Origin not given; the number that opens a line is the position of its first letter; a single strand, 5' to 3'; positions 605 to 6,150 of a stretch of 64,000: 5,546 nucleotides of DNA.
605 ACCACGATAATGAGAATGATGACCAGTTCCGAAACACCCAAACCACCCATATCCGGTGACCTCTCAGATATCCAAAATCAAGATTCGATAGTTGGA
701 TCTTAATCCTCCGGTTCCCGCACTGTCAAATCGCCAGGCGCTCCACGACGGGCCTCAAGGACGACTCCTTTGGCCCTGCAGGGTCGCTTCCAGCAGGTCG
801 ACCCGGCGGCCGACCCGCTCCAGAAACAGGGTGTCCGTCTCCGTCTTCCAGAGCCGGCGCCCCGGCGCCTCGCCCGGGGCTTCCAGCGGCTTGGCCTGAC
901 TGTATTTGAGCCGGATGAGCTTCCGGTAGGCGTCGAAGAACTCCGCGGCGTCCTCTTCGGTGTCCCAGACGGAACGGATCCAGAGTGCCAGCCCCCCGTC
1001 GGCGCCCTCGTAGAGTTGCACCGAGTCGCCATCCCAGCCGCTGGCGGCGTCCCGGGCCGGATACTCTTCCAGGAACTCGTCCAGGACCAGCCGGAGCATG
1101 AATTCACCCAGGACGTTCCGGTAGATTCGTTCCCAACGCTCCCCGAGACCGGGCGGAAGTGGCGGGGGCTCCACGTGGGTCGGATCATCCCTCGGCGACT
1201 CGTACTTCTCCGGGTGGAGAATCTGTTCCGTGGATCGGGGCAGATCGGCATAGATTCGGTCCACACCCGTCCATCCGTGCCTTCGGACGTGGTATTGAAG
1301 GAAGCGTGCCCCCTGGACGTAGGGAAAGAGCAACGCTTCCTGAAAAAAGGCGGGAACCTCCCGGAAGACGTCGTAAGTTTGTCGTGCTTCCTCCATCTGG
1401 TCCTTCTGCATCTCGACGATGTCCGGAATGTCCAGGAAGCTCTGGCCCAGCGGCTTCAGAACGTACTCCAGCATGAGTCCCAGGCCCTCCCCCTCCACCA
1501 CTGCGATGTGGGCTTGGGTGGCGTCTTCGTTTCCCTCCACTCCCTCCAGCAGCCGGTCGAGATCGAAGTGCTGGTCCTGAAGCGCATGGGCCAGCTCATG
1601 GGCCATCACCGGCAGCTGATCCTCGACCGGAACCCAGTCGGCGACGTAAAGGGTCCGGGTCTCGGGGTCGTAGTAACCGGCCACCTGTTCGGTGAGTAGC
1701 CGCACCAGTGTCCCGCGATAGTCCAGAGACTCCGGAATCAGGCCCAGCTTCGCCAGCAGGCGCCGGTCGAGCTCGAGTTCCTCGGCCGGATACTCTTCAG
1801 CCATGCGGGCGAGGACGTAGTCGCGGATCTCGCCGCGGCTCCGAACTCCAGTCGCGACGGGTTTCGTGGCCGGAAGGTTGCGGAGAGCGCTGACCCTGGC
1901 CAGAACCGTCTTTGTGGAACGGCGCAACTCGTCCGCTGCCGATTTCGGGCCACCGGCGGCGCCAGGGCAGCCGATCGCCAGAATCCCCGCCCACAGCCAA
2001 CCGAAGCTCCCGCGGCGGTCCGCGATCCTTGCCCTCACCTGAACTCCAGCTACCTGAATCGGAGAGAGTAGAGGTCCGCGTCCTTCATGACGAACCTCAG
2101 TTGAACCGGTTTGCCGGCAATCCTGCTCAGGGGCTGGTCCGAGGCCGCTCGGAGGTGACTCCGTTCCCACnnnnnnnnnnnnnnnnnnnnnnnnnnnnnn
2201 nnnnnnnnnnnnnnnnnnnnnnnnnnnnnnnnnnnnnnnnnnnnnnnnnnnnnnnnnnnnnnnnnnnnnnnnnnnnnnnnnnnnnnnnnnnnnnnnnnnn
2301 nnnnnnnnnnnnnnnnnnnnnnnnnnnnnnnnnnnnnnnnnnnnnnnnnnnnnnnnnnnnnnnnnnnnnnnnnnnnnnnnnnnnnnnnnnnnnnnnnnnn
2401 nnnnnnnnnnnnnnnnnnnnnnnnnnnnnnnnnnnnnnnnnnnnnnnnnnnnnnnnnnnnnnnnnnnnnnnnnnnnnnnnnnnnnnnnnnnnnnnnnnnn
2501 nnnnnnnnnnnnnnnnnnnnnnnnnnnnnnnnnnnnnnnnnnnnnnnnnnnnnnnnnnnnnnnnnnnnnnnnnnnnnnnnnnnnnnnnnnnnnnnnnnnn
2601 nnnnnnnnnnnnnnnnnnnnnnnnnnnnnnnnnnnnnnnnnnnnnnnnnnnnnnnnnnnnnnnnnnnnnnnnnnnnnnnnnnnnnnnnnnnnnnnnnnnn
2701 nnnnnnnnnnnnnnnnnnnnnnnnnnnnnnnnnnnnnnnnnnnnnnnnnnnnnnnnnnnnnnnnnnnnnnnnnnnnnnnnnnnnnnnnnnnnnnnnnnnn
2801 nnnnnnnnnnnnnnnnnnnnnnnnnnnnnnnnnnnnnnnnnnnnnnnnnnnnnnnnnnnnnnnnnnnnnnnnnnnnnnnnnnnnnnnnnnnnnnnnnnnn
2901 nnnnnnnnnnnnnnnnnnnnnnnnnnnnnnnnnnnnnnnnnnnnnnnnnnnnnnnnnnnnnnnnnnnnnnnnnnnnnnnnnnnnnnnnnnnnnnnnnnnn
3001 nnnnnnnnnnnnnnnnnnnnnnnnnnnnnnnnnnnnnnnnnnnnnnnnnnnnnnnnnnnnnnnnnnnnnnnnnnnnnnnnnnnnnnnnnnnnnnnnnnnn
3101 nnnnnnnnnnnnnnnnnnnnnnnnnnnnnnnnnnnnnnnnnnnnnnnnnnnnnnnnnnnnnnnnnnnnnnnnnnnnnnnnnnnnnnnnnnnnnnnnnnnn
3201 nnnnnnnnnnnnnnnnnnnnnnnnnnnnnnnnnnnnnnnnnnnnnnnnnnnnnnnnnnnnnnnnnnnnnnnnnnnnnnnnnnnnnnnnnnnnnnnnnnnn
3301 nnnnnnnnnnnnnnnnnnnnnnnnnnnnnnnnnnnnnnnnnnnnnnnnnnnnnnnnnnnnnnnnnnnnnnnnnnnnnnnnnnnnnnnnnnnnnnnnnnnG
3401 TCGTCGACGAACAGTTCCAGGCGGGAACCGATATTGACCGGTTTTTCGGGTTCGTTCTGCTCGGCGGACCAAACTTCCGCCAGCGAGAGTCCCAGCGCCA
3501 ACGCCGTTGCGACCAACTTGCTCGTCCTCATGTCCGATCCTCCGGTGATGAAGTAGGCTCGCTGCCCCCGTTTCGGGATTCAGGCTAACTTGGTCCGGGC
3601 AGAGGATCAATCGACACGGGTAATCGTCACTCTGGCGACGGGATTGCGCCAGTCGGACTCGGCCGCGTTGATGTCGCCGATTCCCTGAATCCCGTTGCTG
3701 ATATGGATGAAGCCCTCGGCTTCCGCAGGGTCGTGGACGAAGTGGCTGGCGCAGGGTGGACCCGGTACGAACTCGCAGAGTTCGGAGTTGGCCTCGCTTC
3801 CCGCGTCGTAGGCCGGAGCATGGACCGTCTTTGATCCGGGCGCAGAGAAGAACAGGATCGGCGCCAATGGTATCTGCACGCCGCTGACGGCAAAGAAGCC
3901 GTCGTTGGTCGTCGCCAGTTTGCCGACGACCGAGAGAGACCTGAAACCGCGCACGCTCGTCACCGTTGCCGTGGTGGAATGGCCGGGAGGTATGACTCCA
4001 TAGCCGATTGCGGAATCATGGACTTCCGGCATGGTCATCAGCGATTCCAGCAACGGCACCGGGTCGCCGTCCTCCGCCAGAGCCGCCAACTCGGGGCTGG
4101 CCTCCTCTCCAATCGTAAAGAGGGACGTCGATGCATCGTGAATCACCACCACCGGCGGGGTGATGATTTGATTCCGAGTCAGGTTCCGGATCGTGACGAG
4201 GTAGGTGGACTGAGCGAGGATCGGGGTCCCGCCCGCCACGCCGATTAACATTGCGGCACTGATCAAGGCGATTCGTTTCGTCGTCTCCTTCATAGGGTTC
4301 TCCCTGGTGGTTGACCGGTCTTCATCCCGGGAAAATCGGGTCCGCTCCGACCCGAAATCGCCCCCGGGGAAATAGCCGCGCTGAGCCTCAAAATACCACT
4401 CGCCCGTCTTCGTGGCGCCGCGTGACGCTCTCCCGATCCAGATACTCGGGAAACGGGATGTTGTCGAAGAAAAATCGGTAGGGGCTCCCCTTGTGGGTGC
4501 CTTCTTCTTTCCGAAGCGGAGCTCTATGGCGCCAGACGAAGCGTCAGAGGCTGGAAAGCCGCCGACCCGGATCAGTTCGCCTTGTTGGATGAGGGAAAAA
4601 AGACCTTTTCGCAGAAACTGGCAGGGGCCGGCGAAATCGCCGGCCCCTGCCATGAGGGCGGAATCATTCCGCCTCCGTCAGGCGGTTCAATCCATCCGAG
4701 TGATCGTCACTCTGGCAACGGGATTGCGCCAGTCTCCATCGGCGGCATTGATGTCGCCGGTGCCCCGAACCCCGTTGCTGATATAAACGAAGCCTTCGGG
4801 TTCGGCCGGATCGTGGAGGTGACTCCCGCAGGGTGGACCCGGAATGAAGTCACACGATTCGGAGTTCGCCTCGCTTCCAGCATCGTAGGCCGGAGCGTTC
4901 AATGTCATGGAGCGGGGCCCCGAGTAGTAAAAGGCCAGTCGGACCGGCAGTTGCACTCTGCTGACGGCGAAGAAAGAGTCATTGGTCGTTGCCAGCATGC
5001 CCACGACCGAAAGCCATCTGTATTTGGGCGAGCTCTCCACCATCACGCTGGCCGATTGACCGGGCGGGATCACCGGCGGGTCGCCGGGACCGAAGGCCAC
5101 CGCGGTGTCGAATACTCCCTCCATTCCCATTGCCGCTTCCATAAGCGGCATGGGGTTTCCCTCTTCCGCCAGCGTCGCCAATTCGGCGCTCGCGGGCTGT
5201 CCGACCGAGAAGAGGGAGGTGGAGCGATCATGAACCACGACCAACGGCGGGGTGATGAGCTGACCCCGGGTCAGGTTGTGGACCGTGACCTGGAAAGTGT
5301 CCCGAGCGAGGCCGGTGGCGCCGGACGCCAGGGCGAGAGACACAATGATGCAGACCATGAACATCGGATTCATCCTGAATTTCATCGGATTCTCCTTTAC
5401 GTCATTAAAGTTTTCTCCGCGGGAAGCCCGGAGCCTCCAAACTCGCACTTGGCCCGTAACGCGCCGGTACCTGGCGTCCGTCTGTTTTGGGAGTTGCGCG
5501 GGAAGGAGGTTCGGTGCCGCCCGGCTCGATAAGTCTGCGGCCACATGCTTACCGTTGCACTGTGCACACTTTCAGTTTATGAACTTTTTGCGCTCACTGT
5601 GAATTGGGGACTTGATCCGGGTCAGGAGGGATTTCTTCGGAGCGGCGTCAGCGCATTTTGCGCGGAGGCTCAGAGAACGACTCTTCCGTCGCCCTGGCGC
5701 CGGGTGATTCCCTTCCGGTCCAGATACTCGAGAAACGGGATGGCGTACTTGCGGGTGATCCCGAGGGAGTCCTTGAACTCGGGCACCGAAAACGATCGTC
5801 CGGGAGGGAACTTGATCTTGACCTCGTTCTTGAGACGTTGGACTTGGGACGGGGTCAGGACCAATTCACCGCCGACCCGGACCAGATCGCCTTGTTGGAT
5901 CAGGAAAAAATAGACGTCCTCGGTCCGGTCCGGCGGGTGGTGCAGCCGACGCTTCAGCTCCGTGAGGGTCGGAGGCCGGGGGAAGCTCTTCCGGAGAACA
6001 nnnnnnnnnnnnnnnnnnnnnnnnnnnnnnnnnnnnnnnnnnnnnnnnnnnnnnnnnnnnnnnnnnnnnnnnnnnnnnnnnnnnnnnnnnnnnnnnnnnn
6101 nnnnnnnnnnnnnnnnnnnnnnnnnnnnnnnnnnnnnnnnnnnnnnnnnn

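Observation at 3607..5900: Tandem segmental duplication: [selB 3' tail + spondin-like gene] copied, leaving a decaying selB C-terminal fragment between two paralogs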

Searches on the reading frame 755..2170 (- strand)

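Call 7: search_protein_families(library=pfam, proteins=[window:755-2170:-], max_evalue=0.01)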
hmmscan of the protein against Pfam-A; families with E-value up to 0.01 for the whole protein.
window:755-2170:- (471 aa): 2 families
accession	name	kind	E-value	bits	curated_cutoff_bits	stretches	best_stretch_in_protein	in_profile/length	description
PF20573.4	DUF6782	-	1.3e-05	25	27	1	162-201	64-106/241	Putative metallopeptidase family (DUF6782)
PF06114.19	Peptidase_M78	-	0.001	19.3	22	1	161-199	16-56/123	IrrE N-terminal-like domain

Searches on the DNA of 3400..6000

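Call 31: search_rna_families(source=window, start=3400, end=6000, threshold=evalue, max_evalue=10)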
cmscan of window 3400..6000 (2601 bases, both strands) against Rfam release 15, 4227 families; matches with E-value up to 10: 8.
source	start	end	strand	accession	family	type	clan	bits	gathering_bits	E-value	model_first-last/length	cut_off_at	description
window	4615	4768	+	RF02354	BjrC80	Gene; sRNA;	-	20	80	0.59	1-162/162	no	Bradyrhizobiaceae sRNA BjrC80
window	5865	5944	+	RF03267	mir-645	Gene; miRNA;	-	18.7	90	2.2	1-77/77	no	mir-645 microRNA precursor family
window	5223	5275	+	RF01149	sR10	Gene; snRNA; snoRNA; CD-box;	-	17.3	45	0.26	1-54/54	no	Small nucleolar RNA sR10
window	5070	5198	-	RF03089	cold-seep-1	Gene; sRNA;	-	16.3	125.8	8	1-152/152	no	cold-seep-1 RNA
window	4156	4215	+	RF01139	sR2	Gene; snRNA; snoRNA; CD-box;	-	15.8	42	2.1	1-57/57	no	Small nucleolar RNA sR2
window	5223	5265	+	RF01310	sR7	Gene; snRNA; snoRNA; CD-box;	-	14.8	37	3.4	1-57/57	no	Small nucleolar RNA sR7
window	4156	4215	+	RF01121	sR38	Gene; snRNA; snoRNA; CD-box;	-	13.5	50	5.7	1-59/59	no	Small nucleolar RNA sR38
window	4595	4654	-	RF02654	MicL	Gene; sRNA;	-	12.5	56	1.9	1-308/308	no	MicL sRNA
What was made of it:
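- Tried and rejected: The Rfam E-value scan of 3400-6000 gave only sub-threshold noise (call 31).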

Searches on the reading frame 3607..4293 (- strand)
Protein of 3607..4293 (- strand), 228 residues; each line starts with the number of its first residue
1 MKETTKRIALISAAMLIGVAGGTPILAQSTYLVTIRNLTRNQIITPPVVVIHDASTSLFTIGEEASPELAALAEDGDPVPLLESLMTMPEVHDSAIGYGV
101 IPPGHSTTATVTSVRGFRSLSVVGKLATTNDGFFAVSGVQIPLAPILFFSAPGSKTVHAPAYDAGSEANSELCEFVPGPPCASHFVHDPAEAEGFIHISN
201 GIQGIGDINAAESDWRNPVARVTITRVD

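Call 7: search_protein_families(library=pfam, proteins=[window:3607-4293:-], max_evalue=0.01)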
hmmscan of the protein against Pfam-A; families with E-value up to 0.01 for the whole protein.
window:3607-4293:- (228 aa): 1 family
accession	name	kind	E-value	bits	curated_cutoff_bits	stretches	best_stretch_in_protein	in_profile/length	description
PF06468.19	Spond_N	-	0.0028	18.3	24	1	49-146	32-133/194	Spondin_N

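Call 59: search_protein_families(library=ncbifam, proteins=[window:3607-4293:-], max_evalue=0.01)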
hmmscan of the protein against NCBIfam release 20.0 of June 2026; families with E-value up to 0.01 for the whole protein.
window:3607-4293:- (228 aa): 1 family
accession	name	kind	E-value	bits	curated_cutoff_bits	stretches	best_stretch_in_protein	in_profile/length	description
NF038123.1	NF038123_dom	domain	6.8e-37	127.6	40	1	29-226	1-205/206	spondin domain-containing protein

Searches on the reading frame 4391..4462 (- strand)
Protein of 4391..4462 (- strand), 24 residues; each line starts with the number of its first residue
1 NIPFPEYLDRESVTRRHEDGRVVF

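Call 49: search_protein_families(library=pfam, proteins=[window:4391-4462:-], max_evalue=1)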
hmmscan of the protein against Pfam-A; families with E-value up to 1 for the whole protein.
seq(24 aa): 1 family
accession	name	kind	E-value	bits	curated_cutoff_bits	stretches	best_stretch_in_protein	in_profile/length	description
PF09107.17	SelB-wing_3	-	2.7e-06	27.2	23.2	1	2-22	26-46/47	Elongation factor SelB, winged helix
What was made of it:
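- Checked: The second peptide hits Pfam SelB-wing_3 at 27.2 bits, above the 23.2 cutoff (call 49).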
